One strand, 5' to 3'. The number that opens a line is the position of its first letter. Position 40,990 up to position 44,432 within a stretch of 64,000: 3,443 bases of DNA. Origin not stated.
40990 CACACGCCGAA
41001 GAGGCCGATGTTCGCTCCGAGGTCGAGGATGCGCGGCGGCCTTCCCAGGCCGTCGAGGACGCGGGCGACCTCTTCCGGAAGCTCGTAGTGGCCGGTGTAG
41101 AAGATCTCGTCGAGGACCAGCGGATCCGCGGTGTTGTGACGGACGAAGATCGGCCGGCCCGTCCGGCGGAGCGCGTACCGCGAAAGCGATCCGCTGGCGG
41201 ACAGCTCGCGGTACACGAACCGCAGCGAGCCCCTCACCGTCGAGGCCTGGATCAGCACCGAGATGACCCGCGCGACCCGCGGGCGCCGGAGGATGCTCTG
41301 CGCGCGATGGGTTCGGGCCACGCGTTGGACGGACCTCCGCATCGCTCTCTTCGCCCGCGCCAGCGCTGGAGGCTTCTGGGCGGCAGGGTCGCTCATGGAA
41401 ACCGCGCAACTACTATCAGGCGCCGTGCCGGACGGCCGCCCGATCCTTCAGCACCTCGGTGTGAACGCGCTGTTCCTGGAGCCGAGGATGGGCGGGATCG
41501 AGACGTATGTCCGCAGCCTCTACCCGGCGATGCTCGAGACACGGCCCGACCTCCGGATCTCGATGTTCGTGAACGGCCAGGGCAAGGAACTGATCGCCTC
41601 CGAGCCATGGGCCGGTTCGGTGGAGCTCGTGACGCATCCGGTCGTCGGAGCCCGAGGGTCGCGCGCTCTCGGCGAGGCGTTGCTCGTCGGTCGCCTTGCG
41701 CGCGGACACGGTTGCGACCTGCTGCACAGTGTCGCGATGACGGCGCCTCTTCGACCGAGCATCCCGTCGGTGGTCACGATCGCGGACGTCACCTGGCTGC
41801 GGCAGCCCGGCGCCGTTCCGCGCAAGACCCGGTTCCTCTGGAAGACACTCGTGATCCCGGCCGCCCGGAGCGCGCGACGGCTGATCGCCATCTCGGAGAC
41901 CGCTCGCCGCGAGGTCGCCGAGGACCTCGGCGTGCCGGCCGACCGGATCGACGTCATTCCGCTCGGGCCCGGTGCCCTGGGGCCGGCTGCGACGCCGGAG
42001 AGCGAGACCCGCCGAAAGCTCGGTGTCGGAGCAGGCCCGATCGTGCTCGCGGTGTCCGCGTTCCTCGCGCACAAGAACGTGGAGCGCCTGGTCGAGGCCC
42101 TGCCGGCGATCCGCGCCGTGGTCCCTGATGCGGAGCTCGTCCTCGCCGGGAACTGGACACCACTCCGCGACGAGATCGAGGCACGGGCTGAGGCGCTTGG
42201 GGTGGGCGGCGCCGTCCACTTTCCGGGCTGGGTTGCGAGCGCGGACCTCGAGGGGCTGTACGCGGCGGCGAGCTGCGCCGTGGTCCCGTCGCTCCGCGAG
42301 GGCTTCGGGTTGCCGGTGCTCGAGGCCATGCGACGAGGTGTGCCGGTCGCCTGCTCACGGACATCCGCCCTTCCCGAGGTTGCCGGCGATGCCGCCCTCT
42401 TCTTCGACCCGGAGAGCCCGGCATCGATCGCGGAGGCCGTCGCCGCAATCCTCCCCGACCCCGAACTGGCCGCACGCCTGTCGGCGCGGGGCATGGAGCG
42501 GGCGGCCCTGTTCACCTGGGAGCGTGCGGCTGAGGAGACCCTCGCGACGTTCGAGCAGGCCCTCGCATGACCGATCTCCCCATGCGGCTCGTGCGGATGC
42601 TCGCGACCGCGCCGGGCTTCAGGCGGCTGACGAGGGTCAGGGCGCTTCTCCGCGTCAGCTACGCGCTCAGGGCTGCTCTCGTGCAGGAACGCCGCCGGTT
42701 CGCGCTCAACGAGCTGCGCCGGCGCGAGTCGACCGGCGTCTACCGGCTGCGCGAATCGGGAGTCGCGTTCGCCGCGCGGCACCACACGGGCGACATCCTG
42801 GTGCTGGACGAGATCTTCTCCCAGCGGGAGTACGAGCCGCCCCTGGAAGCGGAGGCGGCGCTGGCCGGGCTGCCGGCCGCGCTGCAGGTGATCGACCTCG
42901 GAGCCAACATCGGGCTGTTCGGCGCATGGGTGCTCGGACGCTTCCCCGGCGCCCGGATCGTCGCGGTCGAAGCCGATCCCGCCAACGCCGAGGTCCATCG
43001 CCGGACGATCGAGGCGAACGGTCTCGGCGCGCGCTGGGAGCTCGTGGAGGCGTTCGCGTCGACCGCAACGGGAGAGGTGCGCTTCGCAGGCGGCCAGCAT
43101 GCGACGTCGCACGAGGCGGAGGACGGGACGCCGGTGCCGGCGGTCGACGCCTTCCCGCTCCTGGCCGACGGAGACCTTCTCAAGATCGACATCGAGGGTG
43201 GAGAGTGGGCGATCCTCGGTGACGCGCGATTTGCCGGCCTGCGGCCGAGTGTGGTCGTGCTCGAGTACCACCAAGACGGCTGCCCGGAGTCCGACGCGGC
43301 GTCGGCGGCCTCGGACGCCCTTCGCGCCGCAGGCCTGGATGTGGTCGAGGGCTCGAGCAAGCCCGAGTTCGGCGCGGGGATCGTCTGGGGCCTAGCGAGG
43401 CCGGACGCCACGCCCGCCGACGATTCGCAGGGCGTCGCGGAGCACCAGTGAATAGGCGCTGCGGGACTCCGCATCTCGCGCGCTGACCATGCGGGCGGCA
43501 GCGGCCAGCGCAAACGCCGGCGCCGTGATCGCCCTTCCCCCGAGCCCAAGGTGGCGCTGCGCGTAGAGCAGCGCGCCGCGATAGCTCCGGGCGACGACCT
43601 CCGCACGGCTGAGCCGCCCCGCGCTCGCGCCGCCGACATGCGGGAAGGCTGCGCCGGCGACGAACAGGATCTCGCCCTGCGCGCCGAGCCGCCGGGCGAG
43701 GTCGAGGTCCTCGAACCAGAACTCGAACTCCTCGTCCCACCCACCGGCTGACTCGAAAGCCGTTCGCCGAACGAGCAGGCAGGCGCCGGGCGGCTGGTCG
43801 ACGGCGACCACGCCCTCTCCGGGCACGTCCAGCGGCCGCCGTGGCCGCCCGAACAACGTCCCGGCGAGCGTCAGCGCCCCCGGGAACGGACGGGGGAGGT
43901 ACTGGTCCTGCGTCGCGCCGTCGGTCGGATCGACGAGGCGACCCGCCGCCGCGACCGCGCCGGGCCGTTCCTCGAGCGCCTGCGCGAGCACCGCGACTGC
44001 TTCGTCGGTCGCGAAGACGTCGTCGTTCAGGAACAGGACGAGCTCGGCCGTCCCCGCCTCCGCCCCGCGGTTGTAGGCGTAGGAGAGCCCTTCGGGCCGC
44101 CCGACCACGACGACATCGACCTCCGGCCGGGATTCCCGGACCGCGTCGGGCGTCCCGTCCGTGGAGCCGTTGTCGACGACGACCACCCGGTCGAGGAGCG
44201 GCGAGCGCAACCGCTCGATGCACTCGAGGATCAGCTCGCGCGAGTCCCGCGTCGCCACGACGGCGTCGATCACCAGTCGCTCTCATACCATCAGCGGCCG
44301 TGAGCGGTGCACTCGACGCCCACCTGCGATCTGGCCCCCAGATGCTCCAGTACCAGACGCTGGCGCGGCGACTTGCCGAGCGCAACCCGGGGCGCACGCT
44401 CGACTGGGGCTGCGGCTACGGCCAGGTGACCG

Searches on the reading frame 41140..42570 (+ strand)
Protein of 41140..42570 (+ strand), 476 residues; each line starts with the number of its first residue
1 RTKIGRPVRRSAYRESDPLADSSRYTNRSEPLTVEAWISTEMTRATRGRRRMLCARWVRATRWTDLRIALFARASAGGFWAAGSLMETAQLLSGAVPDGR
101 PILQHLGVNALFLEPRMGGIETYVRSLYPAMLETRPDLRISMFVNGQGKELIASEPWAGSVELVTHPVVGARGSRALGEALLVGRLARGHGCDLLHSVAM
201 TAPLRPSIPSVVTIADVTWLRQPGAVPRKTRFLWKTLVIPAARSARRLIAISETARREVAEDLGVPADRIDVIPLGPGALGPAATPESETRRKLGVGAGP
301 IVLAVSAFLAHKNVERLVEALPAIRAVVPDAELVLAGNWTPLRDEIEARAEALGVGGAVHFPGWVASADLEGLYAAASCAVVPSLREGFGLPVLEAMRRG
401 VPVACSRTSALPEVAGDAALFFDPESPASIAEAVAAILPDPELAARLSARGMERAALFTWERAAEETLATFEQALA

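Call 81: search_protein_families(library=pfam, proteins=[window:41140-42570:+], max_evalue=0.00001)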
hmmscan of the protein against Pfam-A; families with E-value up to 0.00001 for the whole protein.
window:41140-42570:+ (476 aa): 5 families
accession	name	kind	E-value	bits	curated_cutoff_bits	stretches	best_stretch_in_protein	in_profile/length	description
PF00534.26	Glycos_transf_1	-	7.4e-34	117.2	26.4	1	289-451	4-169/172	Glycosyl transferases group 1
PF13692.12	Glyco_trans_1_4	-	1.1e-28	100.7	27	1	300-439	2-141/142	Glycosyl transferases group 1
PF13439.12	Glyco_transf_4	-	2.5e-13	50.9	28.5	1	117-276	1-165/170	Glycosyltransferase Family 4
PF20706.3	GT4-conflict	-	1.4e-08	34.6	26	1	243-467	145-354/385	Family 4 Glycosyltransferase in conflict systems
PF13524.12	Glyco_trans_1_2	-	2.7e-07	31.1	25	1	327-468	12-143/144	Glycosyl transferase-like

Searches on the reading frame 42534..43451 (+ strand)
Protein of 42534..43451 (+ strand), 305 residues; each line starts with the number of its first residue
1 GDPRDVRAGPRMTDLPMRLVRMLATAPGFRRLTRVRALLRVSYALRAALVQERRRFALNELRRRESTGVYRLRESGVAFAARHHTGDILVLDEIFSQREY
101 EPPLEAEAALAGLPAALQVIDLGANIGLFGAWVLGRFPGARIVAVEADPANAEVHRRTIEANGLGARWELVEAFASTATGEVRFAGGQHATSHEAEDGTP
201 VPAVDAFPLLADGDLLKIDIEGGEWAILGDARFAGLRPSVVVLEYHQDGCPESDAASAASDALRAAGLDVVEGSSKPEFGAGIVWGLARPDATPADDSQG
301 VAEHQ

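Call 81: search_protein_families(library=pfam, proteins=[window:42534-43451:+], max_evalue=0.00001)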
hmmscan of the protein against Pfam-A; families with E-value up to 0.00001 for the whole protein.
window:42534-43451:+ (305 aa): 1 family
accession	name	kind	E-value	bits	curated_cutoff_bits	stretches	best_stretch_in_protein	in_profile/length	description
PF05050.19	Methyltransf_21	-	2.1e-10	41.4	22.7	1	121-249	1-152/173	Methyltransferase FkbM domain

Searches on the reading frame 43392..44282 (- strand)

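Call 81: search_protein_families(library=pfam, proteins=[window:43392-44282:-], max_evalue=0.00001)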
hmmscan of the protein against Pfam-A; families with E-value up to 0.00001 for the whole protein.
window:43392-44282:- (296 aa): 3 families
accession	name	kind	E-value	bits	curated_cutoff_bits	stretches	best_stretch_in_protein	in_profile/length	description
PF00535.33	Glycos_transf_2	-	2e-18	67.3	23.3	1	8-121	3-121/168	Glycosyl transferase family 2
PF13641.12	Glyco_tranf_2_3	-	6e-08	33.4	27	1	7-214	5-210/230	Glycosyltransferase like family 2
PF10111.15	Glyco_tranf_2_2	-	1e-07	32.2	27.3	0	32-101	31-104/276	Glycosyltransferase like family 2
